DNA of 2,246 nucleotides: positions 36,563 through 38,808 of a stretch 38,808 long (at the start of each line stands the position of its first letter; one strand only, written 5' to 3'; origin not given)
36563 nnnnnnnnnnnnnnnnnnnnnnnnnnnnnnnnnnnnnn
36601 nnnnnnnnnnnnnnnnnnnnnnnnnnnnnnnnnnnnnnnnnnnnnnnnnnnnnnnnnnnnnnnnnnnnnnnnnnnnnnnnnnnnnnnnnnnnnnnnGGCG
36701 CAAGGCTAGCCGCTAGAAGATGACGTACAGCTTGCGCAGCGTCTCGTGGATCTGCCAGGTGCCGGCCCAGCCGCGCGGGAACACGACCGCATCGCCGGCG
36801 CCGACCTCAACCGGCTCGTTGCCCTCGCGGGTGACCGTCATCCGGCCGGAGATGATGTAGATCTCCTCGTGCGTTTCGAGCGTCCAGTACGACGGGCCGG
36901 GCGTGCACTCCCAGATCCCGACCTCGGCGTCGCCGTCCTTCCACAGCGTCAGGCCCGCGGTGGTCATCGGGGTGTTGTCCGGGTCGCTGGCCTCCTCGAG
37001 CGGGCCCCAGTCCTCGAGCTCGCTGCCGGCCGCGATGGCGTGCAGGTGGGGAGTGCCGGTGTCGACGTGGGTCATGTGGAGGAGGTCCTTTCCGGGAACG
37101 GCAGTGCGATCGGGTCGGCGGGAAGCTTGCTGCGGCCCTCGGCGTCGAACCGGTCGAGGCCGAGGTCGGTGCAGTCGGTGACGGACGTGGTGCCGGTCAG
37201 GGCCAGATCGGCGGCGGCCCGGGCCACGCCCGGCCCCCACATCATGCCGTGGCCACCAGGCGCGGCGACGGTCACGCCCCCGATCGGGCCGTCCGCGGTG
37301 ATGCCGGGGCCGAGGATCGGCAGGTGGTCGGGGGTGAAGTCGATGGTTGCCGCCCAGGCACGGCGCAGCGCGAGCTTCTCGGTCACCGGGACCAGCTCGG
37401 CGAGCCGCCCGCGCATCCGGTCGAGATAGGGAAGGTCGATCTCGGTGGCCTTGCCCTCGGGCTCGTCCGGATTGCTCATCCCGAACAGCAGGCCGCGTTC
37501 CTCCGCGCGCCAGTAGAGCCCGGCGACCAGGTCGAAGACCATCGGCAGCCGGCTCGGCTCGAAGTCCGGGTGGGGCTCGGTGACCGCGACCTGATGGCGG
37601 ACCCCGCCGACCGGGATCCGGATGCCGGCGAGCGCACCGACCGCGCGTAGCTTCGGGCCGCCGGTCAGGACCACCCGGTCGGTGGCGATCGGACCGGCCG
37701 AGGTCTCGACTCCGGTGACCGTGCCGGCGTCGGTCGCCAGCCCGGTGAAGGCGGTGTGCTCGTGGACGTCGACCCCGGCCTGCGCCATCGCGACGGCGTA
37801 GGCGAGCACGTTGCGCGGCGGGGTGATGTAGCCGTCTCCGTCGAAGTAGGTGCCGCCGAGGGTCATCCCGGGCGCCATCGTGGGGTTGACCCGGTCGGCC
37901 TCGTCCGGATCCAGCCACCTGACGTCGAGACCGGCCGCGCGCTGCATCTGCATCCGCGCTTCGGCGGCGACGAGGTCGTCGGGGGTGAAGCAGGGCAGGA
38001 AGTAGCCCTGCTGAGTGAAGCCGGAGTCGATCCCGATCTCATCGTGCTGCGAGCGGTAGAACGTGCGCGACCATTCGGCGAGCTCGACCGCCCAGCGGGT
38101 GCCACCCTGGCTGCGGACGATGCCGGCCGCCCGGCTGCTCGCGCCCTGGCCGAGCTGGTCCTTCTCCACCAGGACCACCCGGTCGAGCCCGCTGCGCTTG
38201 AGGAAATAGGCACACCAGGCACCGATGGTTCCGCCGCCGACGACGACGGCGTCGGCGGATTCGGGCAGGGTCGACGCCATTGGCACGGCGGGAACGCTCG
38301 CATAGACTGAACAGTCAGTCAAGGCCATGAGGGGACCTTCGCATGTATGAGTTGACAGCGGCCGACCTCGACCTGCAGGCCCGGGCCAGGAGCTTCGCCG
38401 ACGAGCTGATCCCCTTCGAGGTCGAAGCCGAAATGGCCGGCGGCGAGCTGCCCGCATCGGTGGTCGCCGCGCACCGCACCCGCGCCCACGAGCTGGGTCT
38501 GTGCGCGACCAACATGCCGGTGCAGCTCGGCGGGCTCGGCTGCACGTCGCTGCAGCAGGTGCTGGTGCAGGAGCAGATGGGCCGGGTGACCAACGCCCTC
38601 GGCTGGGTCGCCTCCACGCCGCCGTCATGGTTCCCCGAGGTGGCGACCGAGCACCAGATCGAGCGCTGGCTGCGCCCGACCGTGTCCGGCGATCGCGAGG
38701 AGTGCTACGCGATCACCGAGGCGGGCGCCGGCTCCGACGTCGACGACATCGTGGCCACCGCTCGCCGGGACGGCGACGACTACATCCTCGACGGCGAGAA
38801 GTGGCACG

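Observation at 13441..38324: Three near-identical promoter-operator cassettes define a dispersed regulon, probably controlled by the TetR at 31525-32226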

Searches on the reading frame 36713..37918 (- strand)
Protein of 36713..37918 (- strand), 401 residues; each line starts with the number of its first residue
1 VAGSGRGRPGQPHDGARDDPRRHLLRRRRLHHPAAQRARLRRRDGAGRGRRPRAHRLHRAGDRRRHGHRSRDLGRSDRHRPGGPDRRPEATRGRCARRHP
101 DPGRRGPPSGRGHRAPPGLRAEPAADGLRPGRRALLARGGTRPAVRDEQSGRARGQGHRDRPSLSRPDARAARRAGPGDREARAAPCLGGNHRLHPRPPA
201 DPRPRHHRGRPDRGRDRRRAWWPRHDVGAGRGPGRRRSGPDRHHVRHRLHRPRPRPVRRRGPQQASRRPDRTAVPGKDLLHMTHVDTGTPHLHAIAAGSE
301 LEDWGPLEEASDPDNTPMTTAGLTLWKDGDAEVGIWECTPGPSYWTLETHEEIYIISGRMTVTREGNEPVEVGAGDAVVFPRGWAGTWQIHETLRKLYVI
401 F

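Call 12: search_protein_families(library=pfam, proteins=[window:36713-37918:-])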
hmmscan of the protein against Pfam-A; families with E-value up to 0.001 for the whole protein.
window:36713-37918:- (401 aa): 3 families
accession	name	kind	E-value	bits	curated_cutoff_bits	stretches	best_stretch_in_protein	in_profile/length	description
PF05899.18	Cupin_3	-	2.1e-21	75.8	23.5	1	328-398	4-74/74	EutQ-like cupin domain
PF07883.17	Cupin_2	-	7.6e-08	32.4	27.2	1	349-383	18-51/70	Cupin domain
PF06249.18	EutQ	-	0.00011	22.4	21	1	310-401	56-146/152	Ethanolamine utilisation protein EutQ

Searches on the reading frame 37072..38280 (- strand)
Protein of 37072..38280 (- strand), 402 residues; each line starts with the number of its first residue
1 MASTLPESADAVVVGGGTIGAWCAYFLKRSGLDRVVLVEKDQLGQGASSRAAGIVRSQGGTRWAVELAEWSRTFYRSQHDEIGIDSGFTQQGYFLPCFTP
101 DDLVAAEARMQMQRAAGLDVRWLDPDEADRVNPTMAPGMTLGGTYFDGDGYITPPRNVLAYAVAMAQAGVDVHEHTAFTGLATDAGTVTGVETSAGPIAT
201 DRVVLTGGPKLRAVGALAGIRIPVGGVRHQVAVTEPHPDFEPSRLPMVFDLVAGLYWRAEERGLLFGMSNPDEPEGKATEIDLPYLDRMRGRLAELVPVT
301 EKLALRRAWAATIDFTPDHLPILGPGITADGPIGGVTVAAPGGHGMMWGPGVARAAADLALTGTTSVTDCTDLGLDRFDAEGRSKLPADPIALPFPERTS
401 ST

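Call 10: search_protein_families(library=pfam, proteins=[window:37072-38280:-])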
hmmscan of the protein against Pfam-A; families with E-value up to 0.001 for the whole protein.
window:37072-38280:- (402 aa): 6 families
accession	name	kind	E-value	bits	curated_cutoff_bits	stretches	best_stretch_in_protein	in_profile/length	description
PF01266.30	DAO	-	2.5e-61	208.6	27.9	1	10-359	1-353/353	FAD dependent oxidoreductase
PF00890.30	FAD_binding_2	-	3.2e-06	27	20.4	1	10-193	1-180/414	FAD binding domain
PF00070.33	Pyr_redox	-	1.1e-05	26.3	22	1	11-49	2-40/82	Pyridine nucleotide-disulphide oxidoreductase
PF07992.20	Pyr_redox_2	-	8.2e-05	22.6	26.1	0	9-48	143-182/291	Pyridine nucleotide-disulphide oxidoreductase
PF13450.12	NAD_binding_8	-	0.0001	22.9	21.9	1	13-64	1-52/68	NAD(P)-binding Rossmann-like domain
PF13738.12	Pyr_redox_3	-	0.00026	20.8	30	0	12-45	1-34/305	Pyridine nucleotide-disulphide oxidoreductase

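Call 22: search_protein_families(library=ncbifam, proteins=[window:37072-38280:-], max_evalue=0.00001)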
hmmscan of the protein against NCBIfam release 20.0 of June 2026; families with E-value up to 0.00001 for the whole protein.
window:37072-38280:- (402 aa): 13 families
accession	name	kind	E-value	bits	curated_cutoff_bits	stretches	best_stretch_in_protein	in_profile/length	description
TIGR01373.1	soxB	subfamily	3.1e-35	121.8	529.45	1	8-340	30-361/407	sarcosine oxidase subunit beta family protein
TIGR02352.1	thiamin_ThiO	equivalog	4.9e-29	101.5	250.8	1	12-326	2-316/351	glycine oxidase ThiO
TIGR03364.1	HpnW_proposed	hypoth_equivalog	2.6e-18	66.2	285.1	1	10-212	2-198/365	TIGR03364 family FAD-dependent oxidoreductase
NF001933.0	PRK00711.1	subfamily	2.9e-16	59.5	383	1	64-381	108-419/429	D-amino acid dehydrogenase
TIGR03377.1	glycerol3P_GlpA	equivalog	6.9e-16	57.9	552.8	1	10-224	1-217/530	anaerobic glycerol-3-phosphate dehydrogenase subunit GlpA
NF008425.0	PRK11259.1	equivalog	3e-15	56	257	1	8-379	4-376/377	N-methyl-L-tryptophan oxidase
NF008313.0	PRK11101.1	equivalog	5.5e-14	51.6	425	1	6-193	6-189/548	anaerobic glycerol-3-phosphate dehydrogenase subunit A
NF002480.1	PRK01747.1-1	equivalog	1.2e-12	47.1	540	1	8-325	248-564/645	bifunctional tRNA (5-methylaminomethyl-2-thiouridine)(34)-methyltransferase MnmC2/FAD-dependent 5-carboxymethylaminomethyl-2-thiouridine(34)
TIGR03197.1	MnmC_Cterm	equivalog_domain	5.2e-12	45.5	174.2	1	11-325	2-315/400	FAD-dependent 5-carboxymethylaminomethyl-2-thiouridine(34) oxidoreductase MnmC1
NF050086.1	pipecolate_AmaA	exception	4.5e-11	42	600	0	8-57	25-73/425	L-pipecolate oxidase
TIGR03329.1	Phn_aa_oxid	hypoth_equivalog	7.9e-10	38.1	632.8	1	8-206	24-232/460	putative aminophosphonate oxidoreductase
TIGR01377.1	soxA_mon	subfamily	9.1e-08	31.3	479.65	1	10-232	2-221/381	amino oxidase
NF040813.1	pro_dh_Thprot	equivalog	1.2e-07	31.1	600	1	11-56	2-45/362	D-proline dehydrogenase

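Call 37: search_solved_structures(query=window:37072-38280:-, max_evalue=1e-15)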
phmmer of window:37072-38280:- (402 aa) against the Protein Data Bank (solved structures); distinct sequences matched with E-value up to 1e-15: 13.
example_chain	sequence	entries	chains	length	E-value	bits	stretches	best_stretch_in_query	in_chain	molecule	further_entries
1y56_B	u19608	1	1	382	4.2e-30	108.1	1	5-366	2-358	sarcosine oxidase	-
5l46_A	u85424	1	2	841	5.7e-30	107.7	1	7-365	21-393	Dimethylglycine dehydrogenase, mitochondrial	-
4pab_A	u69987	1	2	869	4e-29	104.9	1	7-365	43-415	Dimethylglycine dehydrogenase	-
4p9s_A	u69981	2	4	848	5.4e-28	101.2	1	7-365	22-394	Dimethylglycine dehydrogenase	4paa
3ada_B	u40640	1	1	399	2.5e-26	95.7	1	7-325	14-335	SARCOSINE OXIDASE BETA SUBUNIT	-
1vrq_B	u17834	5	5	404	2.5e-26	95.7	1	7-325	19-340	Sarcosine oxidase beta subunit | Subunit beta of sarcosine oxidase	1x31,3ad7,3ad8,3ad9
2gag_B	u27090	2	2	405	2.8e-25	92.3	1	7-325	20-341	heterotetrameric sarcosine oxidase beta-subunit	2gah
4ysh_A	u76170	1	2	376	3.7e-22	82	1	9-359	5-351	Glycine oxidase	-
7cyx_A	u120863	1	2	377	3.2e-20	75.6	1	7-209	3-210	Glycine oxidase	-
5fjm_A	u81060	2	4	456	3.6e-20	75.4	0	4-224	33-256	L-AMINO ACID DEAMINASE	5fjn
1pj5_A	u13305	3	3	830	2.6e-17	66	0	11-240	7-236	N,N-dimethylglycine oxidase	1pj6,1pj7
3gsi_A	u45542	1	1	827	3.6e-17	65.6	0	11-258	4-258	N,N-dimethylglycine oxidase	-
5i39_A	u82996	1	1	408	3.5e-16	62.3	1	4-378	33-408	L-amino acid deaminase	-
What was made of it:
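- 36713..38280 (-): Operon of a SoxB/ThiO-like FAD oxidoreductase (37072-38280) and a Cupin_3 protein (36713-37075). A 174-aa membrane protein follows at 36172-36696 in this genome only. The closest solved relatives are sarcosine oxidase beta subunit and dimethylglycine dehydrogenase (call 37).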

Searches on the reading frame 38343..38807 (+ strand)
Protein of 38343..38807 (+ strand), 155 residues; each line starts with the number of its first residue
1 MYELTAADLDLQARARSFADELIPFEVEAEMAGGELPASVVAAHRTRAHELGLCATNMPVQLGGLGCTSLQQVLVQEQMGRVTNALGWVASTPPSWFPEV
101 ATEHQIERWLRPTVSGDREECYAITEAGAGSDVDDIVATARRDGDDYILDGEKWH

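Call 12: search_protein_families(library=pfam, proteins=[window:38343-38807:+])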
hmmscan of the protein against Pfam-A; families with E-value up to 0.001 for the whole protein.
window:38343-38807:+ (155 aa): 2 families
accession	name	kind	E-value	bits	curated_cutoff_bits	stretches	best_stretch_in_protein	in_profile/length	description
PF02771.21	Acyl-CoA_dh_N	-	7.8e-13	49.2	22.9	1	9-117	5-113/113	Acyl-CoA dehydrogenase, N-terminal domain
PF02770.24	Acyl-CoA_dh_M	-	4.7e-07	30.3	33.3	1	121-154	1-35/97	Acyl-CoA dehydrogenase, middle domain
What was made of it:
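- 38343..38808 (+): Acyl-CoA dehydrogenase gene, cut off by the end of the window. Pfam Acyl-CoA_dh_N and Acyl-CoA_dh_M domains (call 12).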

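Call 22: search_protein_families(library=ncbifam, proteins=[window:38343-38807:+], max_evalue=0.00001)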
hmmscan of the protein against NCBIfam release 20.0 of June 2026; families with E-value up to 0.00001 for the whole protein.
window:38343-38807:+ (155 aa): 11 families
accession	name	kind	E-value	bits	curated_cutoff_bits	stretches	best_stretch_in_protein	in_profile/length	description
NF042972.1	AcrlCoAredClosAcrC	equivalog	1.7e-14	53.3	640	1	2-153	3-153/378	acryloyl-CoA reductase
NF045652.1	ProlPCPDhRedW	equivalog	1.9e-13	50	650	1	47-153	39-151/376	L-prolyl-[peptidyl-carrier protein] dehydrogenase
NF053553.1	prodigi_MBC_PigA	equivalog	2.2e-13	50.1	500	1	3-153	4-156/381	prodigiosin MBC biosynthesis dehydrogenase PigA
NF058590.1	AcCoDHFadEBacil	equivalog_domain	5.2e-12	45.1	600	1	44-153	58-172/586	acyl-CoA dehydrogenase FadE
TIGR03207.1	cyc_hxne_CoA_dh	equivalog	5.6e-12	45.1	575.35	1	11-153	8-149/372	cyclohexanecarboxyl-CoA dehydrogenase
NF042439.1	SulpropCoADesulf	equivalog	2.7e-11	42.8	600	1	47-154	32-142/379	3-sulfinopropanoyl-CoA desulfinase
TIGR03204.1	pimC_large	equivalog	9.2e-09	34.6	623.85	1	11-153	11-156/395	pimeloyl-CoA dehydrogenase large subunit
NF043006.1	CyhCrbnylCoADH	equivalog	6.4e-08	32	650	1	50-153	46-153/380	cyclohexane-1-carbonyl-CoA dehydrogenase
NF045552.1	GlutCoADH_Des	equivalog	1.2e-07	31.3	470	1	9-153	10-155/387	glutaryl-CoA dehydrogenase Acd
NF052270.1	Staph_DH_FadE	equivalog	1.9e-07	30.2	600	1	102-153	122-174/400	acyl-CoA dehydrogenase FadE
NF002885.1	PRK03354.1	equivalog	2.4e-07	30.1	540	1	49-153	47-152/378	crotonobetainyl-CoA dehydrogenase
